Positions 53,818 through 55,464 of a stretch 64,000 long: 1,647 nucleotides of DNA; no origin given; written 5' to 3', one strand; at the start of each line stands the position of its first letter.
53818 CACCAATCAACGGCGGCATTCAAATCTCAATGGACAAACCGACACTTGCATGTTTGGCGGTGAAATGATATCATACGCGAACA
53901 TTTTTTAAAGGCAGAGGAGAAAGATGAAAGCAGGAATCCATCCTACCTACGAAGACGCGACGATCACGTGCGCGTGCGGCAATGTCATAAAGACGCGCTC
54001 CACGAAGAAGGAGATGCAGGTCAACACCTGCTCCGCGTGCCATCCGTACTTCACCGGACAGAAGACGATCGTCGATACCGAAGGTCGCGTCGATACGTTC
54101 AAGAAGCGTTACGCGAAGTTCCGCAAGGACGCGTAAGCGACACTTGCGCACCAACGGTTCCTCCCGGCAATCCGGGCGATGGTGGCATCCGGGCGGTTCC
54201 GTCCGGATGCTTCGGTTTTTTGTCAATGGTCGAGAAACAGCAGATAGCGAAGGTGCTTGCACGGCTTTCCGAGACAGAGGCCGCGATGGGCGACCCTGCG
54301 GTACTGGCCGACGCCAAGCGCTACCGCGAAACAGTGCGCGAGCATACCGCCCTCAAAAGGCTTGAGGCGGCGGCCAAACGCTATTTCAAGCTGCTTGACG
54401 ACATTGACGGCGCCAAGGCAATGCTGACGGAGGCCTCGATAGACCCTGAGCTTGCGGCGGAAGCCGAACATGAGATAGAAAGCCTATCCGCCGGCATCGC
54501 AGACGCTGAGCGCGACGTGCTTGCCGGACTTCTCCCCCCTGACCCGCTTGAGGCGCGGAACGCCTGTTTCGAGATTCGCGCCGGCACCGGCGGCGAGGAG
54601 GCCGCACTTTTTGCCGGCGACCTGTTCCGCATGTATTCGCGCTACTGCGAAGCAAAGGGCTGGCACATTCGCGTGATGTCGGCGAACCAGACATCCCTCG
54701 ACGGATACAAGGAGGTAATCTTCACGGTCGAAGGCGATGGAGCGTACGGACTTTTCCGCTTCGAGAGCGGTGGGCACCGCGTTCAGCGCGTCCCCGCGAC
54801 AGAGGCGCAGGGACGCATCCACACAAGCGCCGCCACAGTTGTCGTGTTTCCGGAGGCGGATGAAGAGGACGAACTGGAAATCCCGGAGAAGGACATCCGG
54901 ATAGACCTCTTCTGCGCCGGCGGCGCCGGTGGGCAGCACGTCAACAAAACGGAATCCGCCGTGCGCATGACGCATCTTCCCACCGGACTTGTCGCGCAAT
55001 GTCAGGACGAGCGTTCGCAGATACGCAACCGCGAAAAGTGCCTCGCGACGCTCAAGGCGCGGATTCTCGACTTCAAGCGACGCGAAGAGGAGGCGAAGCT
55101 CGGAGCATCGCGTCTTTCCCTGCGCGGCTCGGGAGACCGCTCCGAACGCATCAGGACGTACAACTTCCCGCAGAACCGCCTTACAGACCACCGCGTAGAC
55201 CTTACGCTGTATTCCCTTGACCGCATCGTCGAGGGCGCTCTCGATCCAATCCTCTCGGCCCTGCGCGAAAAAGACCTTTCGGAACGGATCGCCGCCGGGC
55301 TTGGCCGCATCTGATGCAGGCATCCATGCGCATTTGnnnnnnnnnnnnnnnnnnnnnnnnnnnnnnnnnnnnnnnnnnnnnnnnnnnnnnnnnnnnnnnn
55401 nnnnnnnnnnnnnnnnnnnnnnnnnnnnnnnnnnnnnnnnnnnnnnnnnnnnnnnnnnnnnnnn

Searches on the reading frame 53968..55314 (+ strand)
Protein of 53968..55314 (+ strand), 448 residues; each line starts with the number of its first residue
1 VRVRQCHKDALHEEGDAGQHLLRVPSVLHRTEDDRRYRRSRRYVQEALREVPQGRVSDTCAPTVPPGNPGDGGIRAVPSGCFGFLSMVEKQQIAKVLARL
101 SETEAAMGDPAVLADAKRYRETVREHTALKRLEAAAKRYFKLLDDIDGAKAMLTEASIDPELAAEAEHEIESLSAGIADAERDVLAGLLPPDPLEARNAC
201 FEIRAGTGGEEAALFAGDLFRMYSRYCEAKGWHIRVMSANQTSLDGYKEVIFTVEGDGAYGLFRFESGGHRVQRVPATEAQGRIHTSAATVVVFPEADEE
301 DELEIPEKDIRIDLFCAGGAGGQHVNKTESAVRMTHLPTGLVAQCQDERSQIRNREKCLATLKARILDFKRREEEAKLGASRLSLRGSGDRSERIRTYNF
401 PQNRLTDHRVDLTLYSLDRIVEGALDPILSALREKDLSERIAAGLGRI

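Call 13: search_protein_families(library=pfam, proteins=[window:53968-55314:+], max_evalue=0.01)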
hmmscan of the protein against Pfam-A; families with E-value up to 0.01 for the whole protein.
window:53968-55314:+ (448 aa): 3 families
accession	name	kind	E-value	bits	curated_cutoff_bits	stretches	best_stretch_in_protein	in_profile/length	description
PF03462.23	PCRF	-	8.9e-65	218.6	24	1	98-291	3-194/194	PCRF domain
PF00472.26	RF-1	-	2.2e-39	134.4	35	1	300-409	2-116/116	RF-1 domain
PF16326.10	ABC_tran_CTD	-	0.004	17.8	32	0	91-142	15-67/69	ABC transporter C-terminal domain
